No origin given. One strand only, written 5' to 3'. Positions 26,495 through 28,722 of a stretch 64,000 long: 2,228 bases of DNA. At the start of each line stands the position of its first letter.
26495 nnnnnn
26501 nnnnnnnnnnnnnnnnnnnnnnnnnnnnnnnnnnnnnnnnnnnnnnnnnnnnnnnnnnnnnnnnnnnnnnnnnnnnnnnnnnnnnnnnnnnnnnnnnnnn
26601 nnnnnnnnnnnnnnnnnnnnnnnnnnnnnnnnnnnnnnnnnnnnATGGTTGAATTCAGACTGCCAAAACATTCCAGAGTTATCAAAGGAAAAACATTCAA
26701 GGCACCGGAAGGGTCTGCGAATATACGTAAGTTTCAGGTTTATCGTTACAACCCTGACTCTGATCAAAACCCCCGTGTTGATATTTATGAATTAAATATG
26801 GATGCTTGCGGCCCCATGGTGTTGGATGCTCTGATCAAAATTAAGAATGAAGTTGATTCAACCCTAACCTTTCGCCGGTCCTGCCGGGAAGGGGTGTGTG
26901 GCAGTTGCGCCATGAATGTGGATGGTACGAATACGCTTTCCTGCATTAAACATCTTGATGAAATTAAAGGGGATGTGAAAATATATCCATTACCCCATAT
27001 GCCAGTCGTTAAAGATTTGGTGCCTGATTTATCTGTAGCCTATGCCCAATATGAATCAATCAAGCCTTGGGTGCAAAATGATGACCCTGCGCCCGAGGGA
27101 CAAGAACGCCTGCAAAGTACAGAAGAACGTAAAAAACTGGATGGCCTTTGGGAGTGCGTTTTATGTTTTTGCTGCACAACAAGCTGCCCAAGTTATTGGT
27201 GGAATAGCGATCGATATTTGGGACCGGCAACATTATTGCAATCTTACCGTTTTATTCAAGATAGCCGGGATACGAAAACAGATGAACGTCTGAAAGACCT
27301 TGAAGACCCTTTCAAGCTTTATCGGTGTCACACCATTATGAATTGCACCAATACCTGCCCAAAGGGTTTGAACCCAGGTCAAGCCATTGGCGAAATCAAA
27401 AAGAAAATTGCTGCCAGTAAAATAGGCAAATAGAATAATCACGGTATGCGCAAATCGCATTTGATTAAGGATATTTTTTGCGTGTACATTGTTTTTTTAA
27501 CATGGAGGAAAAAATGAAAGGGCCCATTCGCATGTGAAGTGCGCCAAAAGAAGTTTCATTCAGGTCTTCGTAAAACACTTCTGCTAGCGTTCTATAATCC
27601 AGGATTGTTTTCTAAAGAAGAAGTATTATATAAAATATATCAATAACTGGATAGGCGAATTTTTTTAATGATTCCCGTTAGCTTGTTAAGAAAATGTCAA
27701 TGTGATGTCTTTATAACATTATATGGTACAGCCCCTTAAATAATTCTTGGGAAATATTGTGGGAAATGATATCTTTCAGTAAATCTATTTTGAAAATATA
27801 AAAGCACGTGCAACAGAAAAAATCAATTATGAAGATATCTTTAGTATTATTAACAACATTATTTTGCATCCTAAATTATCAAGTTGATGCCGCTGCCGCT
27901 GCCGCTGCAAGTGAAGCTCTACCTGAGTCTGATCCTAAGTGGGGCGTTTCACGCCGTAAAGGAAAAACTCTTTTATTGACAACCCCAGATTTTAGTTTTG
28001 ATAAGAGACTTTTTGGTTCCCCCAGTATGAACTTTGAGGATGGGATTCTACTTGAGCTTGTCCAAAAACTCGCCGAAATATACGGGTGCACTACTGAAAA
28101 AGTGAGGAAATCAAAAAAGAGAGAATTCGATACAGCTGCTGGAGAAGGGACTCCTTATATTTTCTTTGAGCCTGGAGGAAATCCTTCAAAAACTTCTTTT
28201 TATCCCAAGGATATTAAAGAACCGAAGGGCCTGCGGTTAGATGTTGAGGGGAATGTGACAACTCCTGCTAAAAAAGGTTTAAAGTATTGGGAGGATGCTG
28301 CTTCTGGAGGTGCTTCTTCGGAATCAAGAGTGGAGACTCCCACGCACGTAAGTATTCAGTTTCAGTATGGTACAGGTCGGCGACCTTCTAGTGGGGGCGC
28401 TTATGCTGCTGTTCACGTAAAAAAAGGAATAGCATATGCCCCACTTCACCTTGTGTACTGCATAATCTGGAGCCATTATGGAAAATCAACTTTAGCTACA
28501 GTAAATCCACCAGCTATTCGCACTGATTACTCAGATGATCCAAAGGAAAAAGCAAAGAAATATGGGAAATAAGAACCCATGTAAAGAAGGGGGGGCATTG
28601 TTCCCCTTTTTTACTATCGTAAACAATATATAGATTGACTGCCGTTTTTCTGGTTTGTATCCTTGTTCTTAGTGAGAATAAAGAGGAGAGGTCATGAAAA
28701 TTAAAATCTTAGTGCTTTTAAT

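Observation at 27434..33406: About 6 kb AT-rich accessory island between sdhB and tRNA-Arg(CCG)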

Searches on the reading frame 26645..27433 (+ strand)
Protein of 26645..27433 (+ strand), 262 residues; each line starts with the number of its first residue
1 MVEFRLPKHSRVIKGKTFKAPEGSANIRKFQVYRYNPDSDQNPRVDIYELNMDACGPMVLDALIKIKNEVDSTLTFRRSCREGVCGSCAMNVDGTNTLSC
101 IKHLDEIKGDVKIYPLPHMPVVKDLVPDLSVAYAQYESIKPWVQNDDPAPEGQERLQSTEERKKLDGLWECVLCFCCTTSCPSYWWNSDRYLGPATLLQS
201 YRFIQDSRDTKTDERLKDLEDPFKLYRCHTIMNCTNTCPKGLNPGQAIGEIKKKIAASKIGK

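Call 9: find_related_loci(query=window:26645-27433:+, collection=genome_contigs, flank=10000)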
Query window:26645-27433:+ (262 aa) in genome_contigs; peptide patterns used: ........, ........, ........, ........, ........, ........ (x = any residue, [..] = any of these).
600 stretches matched a pattern (row limit reached: there are more); 598 encode a relative of the query (tblastn E <= 1e-3); the best 80 are kept; 80 distinct loci.
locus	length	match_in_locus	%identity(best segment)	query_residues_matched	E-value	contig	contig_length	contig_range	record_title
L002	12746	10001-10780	75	1-261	2e-137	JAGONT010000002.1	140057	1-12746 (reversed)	MAG: Alphaproteobacteria bacterium isolate Gw_Bodden_bin_46 Gw_Bodden_140_length_140057_cov_10.923983, whole genome shot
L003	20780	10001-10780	72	1-261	2e-136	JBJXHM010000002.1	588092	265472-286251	Rhodospirillaceae bacterium N.6G NODE_2_length_588092_cov_28.926, whole genome shotgun sequence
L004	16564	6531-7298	72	1-256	2e-135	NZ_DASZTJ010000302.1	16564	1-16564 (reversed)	MAG: Rhodopila sp. isolate SMAG_U6073 k141_360890, whole genome shotgun sequence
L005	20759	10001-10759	72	1-253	2e-135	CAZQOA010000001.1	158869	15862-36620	MAG TPA_asm: uncultured Rhizobiaceae bacterium isolate SRP193066_co1_42 genome assembly, contig: NODE_141_length_158869_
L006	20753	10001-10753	76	1-252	6e-134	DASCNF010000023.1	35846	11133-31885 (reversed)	MAG TPA_asm: Rhodospirillales bacterium isolate Fu_MAG_122 c_000000183751, whole genome shotgun sequence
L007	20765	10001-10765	73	1-255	4e-134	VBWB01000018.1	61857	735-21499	MAG: Stygiobacter sp. isolate X1_MaxBin.003 scaffold_230, whole genome shotgun sequence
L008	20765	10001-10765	74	1-256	9e-134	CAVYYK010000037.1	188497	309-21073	MAG: uncultured Alphaproteobacteria bacterium isolate MFD05684.bin.2.180 genome assembly, contig: contig_56934, whole ge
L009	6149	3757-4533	72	1-260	1e-133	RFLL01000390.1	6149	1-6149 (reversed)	MAG: Alphaproteobacteria bacterium isolate J153 k99_1390765, whole genome shotgun sequence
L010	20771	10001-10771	73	1-259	2e-133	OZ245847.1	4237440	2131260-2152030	MAG: Rhodospirillales bacterium isolate a3b51f7d-2ba9-4b20-b109-360ef5d28540 genome assembly, chromosome: 1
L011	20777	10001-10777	73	1-259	4e-133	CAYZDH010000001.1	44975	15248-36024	MAG TPA_asm: uncultured Rhodospirillaceae bacterium isolate SRP092796_co3_660 genome assembly, contig: NODE_1004_length_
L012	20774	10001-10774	74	1-259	5e-133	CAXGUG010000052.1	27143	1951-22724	MAG TPA_asm: uncultured Rhodospirillaceae bacterium isolate ERR594286_binner23_Refined_27 genome assembly, contig: ERZ11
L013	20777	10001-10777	70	1-259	3e-132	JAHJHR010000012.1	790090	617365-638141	MAG: Alphaproteobacteria bacterium isolate Modern_marine_planktonic.mb.43 Modern_marine_plan.mb.43_k141_588110, whole ge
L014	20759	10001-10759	71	1-253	3e-132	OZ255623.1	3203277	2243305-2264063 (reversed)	MAG: Acidocella sp. isolate 79ab7532-8293-4f75-b7fe-b53fc5e76e17 genome assembly, chromosome: 1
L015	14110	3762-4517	73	1-253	2e-132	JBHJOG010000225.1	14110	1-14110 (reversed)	MAG: Alphaproteobacteria bacterium isolate al_S4C421_1 S4Ck119_484886, whole genome shotgun sequence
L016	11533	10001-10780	70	1-260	3e-132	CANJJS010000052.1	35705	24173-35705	MAG: Acetobacteraceae bacterium isolate RH-23may17-1252 genome assembly, contig: RH-23may17-C8355, whole genome shotgun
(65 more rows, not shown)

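Call 14: find_homologous_proteins(query=window:26645-27433:+, max_evalue=1e-100)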
Query window:26645-27433:+ (262 aa): 7892 proteins with E <= 1e-100 among 8000 candidates; the best 120 are listed.
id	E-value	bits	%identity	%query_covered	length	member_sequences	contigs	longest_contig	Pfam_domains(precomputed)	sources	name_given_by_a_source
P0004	1.0e-175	601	96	100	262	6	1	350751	PF13534.12,PF13237.12,PF13183.12,PF13085.12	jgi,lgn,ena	-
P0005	1.1e-165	568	91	100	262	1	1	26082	PF13534.12,PF13237.12,PF13183.12,PF13085.12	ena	-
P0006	3.2e-160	550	88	100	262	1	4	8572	PF13534.12,PF13237.12,PF13183.12,PF13085.12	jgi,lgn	jgi:succinate dehydrogenase / fumarate reductase iron-sulfur subunit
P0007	9.5e-158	542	87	99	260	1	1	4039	PF13534.12,PF13237.12,PF13183.12,PF13085.12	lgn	-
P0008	3.2e-144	497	81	99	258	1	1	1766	PF13534.12,PF13237.12,PF13183.12,PF13085.12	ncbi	-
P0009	3.1e-141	488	79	97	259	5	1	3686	PF13534.12,PF13237.12,PF13183.12,PF13085.12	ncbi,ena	-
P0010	8.8e-141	486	80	97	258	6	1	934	PF13534.12,PF13237.12,PF13183.12,PF13085.12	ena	-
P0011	3.9e-139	481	78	99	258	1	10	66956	PF13534.12,PF13237.12,PF13183.12,PF13085.12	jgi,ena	jgi:succinate dehydrogenase / fumarate reductase iron-sulfur subunit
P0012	4.0e-139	481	77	99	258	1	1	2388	PF13534.12,PF13237.12,PF13183.12,PF13085.12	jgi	-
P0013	1.1e-138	479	76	99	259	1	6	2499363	PF13534.12,PF13237.12,PF13183.12,PF13085.12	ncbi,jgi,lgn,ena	-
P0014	1.1e-138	479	77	99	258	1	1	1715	PF13534.12,PF13237.12,PF13183.12,PF13085.12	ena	-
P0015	1.2e-138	479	78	97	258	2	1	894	PF13534.12,PF13237.12,PF13183.12,PF13085.12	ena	-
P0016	1.5e-138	479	74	95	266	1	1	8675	PF13534.12,PF13237.12,PF13183.12,PF13085.12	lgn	-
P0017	2.2e-138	478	76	99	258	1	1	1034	PF13534.12,PF13237.12,PF13183.12,PF13085.12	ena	-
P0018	4.8e-138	477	77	99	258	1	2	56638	PF13534.12,PF13237.12,PF13183.12,PF13085.12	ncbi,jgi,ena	-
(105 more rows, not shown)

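Call 15: find_encoding_contigs(protein=P0004, flank=10000, max_places=3)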
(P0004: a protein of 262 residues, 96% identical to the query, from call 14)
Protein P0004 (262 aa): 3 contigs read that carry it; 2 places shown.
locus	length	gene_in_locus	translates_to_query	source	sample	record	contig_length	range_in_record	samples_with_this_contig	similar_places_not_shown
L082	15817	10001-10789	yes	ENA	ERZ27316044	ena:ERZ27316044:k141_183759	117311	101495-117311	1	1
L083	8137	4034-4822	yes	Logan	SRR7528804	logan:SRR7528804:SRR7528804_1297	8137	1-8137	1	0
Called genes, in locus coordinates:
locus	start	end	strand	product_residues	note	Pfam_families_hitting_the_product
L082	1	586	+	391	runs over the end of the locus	PF13439:Glyco_transf_4, PF13579:Glyco_trans_4_4 (weak), PF00534:Glycos_transf_1, PF13692:Glyco_trans_1_4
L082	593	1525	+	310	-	PF01075:Glyco_transf_9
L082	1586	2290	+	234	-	-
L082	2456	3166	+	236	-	-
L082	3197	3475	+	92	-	PF01176:eIF-1a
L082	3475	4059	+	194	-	PF02545:Maf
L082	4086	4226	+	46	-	PF03884:YacG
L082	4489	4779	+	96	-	PF00126:HTH_1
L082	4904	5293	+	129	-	-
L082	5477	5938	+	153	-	PF07750:GcrA (weak)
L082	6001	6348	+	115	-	-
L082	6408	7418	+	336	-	PF01073:3Beta_HSD, PF01370:Epimerase, PF02719:Polysacc_synt_2, PF04321:RmlD_sub_bind, PF07993:NAD_binding_4 (faint), PF08659:KR (weak), PF16363:GDP_Man_Dehyd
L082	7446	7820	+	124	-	PF01127:Sdh_cyt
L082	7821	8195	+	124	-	PF01127:Sdh_cyt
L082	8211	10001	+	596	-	PF00890:FAD_binding_2, PF07992:Pyr_redox_2 (faint), PF02910:Succ_DH_flav_C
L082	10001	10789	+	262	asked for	PF13085:Fer2_3, PF13183:Fer4_8 (faint), PF13237:Fer4_10 (weak), PF13534:Fer4_17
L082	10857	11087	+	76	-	-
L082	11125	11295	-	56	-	PF10276:zf-CHCC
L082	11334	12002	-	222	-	PF01928:CYTH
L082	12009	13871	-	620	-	-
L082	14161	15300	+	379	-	PF00155:Aminotran_1_2 (weak), PF01041:DegT_DnrJ_EryC1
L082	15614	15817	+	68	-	?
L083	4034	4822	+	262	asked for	PF13085:Fer2_3, PF13183:Fer4_8 (faint), PF13237:Fer4_10 (weak), PF13534:Fer4_17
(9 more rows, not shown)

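Call 16: find_encoding_contigs(protein=P0005, flank=10000, max_places=3)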
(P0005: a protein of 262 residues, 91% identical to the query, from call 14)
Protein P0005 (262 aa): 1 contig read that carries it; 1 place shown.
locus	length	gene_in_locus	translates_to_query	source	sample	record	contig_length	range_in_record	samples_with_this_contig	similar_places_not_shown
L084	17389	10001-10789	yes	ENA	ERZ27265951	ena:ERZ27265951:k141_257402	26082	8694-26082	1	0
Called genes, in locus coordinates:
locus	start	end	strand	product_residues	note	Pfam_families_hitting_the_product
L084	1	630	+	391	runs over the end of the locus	PF13439:Glyco_transf_4, PF13477:Glyco_trans_4_2 (weak), PF13579:Glyco_trans_4_4, PF20706:GT4-conflict (weak), PF00534:Glycos_transf_1, PF13692:Glyco_trans_1_4, PF13524:Glyco_trans_1_2 (weak)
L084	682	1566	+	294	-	PF01075:Glyco_transf_9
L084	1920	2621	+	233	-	-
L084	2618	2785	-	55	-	-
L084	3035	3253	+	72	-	PF01176:eIF-1a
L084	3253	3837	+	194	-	PF02545:Maf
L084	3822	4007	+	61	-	PF03884:YacG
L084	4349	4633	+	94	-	PF00126:HTH_1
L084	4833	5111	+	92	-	-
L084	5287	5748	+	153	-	PF07750:GcrA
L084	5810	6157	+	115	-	-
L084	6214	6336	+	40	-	-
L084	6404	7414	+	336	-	PF00106:adh_short (weak), PF01073:3Beta_HSD, PF01370:Epimerase, PF02719:Polysacc_synt_2, PF04321:RmlD_sub_bind, PF07993:NAD_binding_4 (faint), PF08659:KR (weak), PF16363:GDP_Man_Dehyd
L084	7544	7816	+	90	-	PF01127:Sdh_cyt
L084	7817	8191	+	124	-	PF01127:Sdh_cyt, PF05328:CybS (faint)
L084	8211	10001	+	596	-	PF00890:FAD_binding_2, PF02910:Succ_DH_flav_C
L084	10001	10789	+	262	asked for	PF13085:Fer2_3, PF13183:Fer4_8 (faint), PF13237:Fer4_10 (weak), PF13534:Fer4_17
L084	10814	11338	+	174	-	-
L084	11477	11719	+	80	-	-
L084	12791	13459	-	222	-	PF01928:CYTH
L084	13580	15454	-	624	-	-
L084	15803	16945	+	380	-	PF00155:Aminotran_1_2 (weak), PF01041:DegT_DnrJ_EryC1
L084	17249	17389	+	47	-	?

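Call 17: find_encoding_contigs(protein=P0006, flank=10000, max_places=4)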
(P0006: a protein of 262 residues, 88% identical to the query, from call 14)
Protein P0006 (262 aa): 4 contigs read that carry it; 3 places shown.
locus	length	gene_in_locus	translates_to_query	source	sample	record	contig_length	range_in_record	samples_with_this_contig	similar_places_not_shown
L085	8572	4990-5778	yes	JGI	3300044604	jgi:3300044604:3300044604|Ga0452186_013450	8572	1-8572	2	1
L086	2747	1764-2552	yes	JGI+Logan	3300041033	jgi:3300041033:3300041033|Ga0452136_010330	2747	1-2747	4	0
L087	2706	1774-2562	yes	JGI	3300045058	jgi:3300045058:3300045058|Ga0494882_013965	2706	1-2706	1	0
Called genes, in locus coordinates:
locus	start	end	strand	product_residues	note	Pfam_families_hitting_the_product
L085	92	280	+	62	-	-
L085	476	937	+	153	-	PF07750:GcrA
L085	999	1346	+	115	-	-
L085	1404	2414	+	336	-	PF00106:adh_short (weak), PF01073:3Beta_HSD, PF01370:Epimerase, PF02719:Polysacc_synt_2, PF04321:RmlD_sub_bind, PF07993:NAD_binding_4 (faint), PF08659:KR (weak), PF16363:GDP_Man_Dehyd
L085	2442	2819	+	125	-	PF01127:Sdh_cyt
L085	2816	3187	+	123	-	PF01127:Sdh_cyt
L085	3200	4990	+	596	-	PF00890:FAD_binding_2, PF07992:Pyr_redox_2 (weak), PF02910:Succ_DH_flav_C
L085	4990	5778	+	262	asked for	PF13085:Fer2_3, PF13183:Fer4_8 (faint), PF13237:Fer4_10 (weak), PF13534:Fer4_17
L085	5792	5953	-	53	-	PF10276:zf-CHCC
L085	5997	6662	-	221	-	PF01928:CYTH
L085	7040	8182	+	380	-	PF00155:Aminotran_1_2, PF01041:DegT_DnrJ_EryC1, PF01212:Beta_elim_lyase (weak)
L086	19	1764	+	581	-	PF00890:FAD_binding_2, PF02910:Succ_DH_flav_C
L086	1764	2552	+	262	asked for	PF13085:Fer2_3, PF13183:Fer4_8 (faint), PF13237:Fer4_10 (weak), PF13534:Fer4_17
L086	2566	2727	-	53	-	PF10276:zf-CHCC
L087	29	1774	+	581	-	PF00890:FAD_binding_2, PF02910:Succ_DH_flav_C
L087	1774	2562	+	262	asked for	PF13085:Fer2_3, PF13183:Fer4_8 (faint), PF13237:Fer4_10 (weak), PF13534:Fer4_17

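Call 19: find_encoding_contigs(protein=P0011, flank=8000, max_places=2)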
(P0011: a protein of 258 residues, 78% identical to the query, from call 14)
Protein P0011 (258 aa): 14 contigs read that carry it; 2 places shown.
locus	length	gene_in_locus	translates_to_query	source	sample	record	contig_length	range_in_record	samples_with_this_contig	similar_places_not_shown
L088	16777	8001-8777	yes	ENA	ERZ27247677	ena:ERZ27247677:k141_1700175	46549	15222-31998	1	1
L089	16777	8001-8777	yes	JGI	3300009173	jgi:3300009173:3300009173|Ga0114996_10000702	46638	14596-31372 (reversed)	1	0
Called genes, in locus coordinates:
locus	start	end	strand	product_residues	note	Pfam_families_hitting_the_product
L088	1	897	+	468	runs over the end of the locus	PF00330:Aconitase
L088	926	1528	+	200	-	PF00694:Aconitase_C, PF27512:LeuD, PF27434:LeuD_C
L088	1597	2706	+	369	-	PF00180:Iso_dh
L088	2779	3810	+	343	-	PF01118:Semialdhyde_dh, PF02774:Semialdhyde_dhC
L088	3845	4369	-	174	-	PF00072:Response_reg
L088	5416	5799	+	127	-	PF01127:Sdh_cyt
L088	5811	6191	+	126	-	PF01127:Sdh_cyt, PF05328:CybS (weak)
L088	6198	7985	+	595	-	PF00890:FAD_binding_2, PF02910:Succ_DH_flav_C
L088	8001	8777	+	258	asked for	PF13085:Fer2_3, PF13183:Fer4_8 (faint), PF13237:Fer4_10 (weak), PF13534:Fer4_17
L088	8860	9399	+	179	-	-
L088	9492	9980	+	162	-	PF05099:TerB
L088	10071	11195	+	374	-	PF03969:AFG1_ATPase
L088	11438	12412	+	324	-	PF00056:Ldh_1_N, PF02866:Ldh_1_C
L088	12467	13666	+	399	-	PF08442:ATP-grasp_2, PF13549:ATP-grasp_5, PF24948:Citrate_synth_N, PF00549:Ligase_CoA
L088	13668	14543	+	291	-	PF02629:CoA_binding, PF13607:Succ_CoA_lig (weak), PF00549:Ligase_CoA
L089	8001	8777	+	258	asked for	PF13085:Fer2_3, PF13183:Fer4_8 (faint), PF13237:Fer4_10 (weak), PF13534:Fer4_17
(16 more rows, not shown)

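Call 20: find_encoding_contigs(protein=P0013, flank=8000, max_places=2)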
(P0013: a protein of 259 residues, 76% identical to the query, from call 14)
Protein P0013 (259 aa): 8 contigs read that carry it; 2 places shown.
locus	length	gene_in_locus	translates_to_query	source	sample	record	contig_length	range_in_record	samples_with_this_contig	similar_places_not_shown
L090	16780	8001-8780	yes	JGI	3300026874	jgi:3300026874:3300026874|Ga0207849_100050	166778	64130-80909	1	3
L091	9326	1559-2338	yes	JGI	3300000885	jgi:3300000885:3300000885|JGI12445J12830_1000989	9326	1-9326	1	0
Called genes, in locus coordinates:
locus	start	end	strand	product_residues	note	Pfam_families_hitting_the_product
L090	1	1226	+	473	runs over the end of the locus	PF00330:Aconitase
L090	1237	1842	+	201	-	PF00694:Aconitase_C, PF27512:LeuD, PF27434:LeuD_C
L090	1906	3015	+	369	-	PF00180:Iso_dh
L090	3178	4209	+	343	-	PF01118:Semialdhyde_dh, PF02774:Semialdhyde_dhC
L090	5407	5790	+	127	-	PF01127:Sdh_cyt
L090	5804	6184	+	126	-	PF01127:Sdh_cyt, PF05328:CybS (weak)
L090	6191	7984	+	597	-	PF00890:FAD_binding_2, PF02910:Succ_DH_flav_C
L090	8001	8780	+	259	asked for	PF13085:Fer2_3, PF13183:Fer4_8 (faint), PF13237:Fer4_10, PF13534:Fer4_17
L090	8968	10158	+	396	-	PF01717:Meth_synt_2 (weak)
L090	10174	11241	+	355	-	PF00355:Rieske, PF19112:VanA_C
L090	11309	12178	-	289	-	PF04909:Amidohydro_2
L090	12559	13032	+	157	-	PF05099:TerB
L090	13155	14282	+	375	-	PF03969:AFG1_ATPase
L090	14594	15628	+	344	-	PF00056:Ldh_1_N, PF02866:Ldh_1_C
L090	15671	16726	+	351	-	-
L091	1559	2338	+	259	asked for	PF13085:Fer2_3, PF13183:Fer4_8 (faint), PF13237:Fer4_10, PF13534:Fer4_17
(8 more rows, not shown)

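Call 21: find_encoding_contigs(protein=P0007, flank=8000, max_places=2)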
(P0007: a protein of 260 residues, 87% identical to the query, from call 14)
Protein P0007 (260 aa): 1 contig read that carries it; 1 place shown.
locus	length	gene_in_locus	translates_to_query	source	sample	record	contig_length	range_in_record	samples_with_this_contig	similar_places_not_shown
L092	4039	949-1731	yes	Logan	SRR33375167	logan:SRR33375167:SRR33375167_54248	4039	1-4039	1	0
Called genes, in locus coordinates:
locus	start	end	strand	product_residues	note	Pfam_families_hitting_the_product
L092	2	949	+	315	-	?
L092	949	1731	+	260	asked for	PF13085:Fer2_3, PF13183:Fer4_8 (faint), PF13237:Fer4_10 (weak), PF13534:Fer4_17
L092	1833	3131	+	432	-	PF07690:MFS_1, PF13000:Acatn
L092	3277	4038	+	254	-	?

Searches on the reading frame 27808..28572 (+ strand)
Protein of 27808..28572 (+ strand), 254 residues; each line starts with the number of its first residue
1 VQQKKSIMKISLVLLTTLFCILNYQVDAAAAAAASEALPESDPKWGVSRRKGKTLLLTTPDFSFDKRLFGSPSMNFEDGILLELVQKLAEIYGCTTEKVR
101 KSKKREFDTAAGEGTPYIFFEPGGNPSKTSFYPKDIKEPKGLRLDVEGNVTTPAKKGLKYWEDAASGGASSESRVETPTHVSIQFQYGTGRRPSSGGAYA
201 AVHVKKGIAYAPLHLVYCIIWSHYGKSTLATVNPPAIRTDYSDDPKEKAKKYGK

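Call 5: search_protein_families(library=pfam, proteins=[window:27808-28572:+], max_evalue=0.01)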
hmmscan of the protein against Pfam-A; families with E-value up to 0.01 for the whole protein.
window:27808-28572:+ (254 aa): 0 families

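Call 6: search_protein_families(library=ncbifam, proteins=[window:27808-28572:+], max_evalue=0.01)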
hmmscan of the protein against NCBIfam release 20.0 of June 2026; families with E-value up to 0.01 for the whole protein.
window:27808-28572:+ (254 aa): 0 families

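Call 42: search_protein_families(library=padloc, proteins=[window:27829-28572:+], max_evalue=0.01)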
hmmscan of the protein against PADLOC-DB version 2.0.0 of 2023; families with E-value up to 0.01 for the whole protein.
window:27829-28572:+ (247 aa): 0 families

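Call 43: search_protein_families(library=phrogs, proteins=[window:27829-28572:+], max_evalue=0.01)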
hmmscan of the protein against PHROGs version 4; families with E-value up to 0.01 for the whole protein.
window:27829-28572:+ (247 aa): 0 families

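Call 47: find_homologous_proteins(query=window:27829-28572:+, max_evalue=0.001)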
Query window:27829-28572:+ (247 aa): 1 proteins with E <= 0.001 among 487 candidates.
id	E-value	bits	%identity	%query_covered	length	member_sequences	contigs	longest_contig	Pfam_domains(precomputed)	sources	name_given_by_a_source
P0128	5.3e-156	535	96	100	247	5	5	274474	-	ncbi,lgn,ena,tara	tara:strand:+ start:73992 stop:74735 length:744 start_codon:yes stop_codon:yes gene_type:complete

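Call 83: predict_structure(protein=window:27829-28572:+)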
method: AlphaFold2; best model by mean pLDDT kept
length: 247 residues; sequences in the alignment: 1
mean_pLDDT: 31.9   pTM: 0.23
mean pLDDT of the five models: 31.9, 28.6, 27.5, 26.3, 26.3
residues with pLDDT >= 90: 0; 70-90: 0; 50-70: 0; < 50: 247
segments of 3 or more residues with pLDDT < 50: 1-247
pLDDT, mean of each block of 10 residues (from residue 1): 39 38 31 31 28 24 28 40 37 26 25 25 25 31 29 34 33 31 29 32 40 38 29 37 41
secondary structure, 60 per line:
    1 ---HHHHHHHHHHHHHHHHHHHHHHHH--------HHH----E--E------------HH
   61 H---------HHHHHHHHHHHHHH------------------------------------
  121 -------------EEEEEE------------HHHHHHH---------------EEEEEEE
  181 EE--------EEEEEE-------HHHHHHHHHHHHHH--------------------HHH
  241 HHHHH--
elements in order: H4-27 H71-84 E134-139 H152-158 E174-182 E191-196 H204-217 H238-245

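Call 89: find_related_loci(query=window:27829-28572:+, collection=viral_contigs, flank=3000)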
Query window:27829-28572:+ (247 aa) in viral_contigs; peptide patterns used: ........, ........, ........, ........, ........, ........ (x = any residue, [..] = any of these).
5 stretches matched a pattern, but none encodes a relative of the query by tblastn (E <= 1e-3).
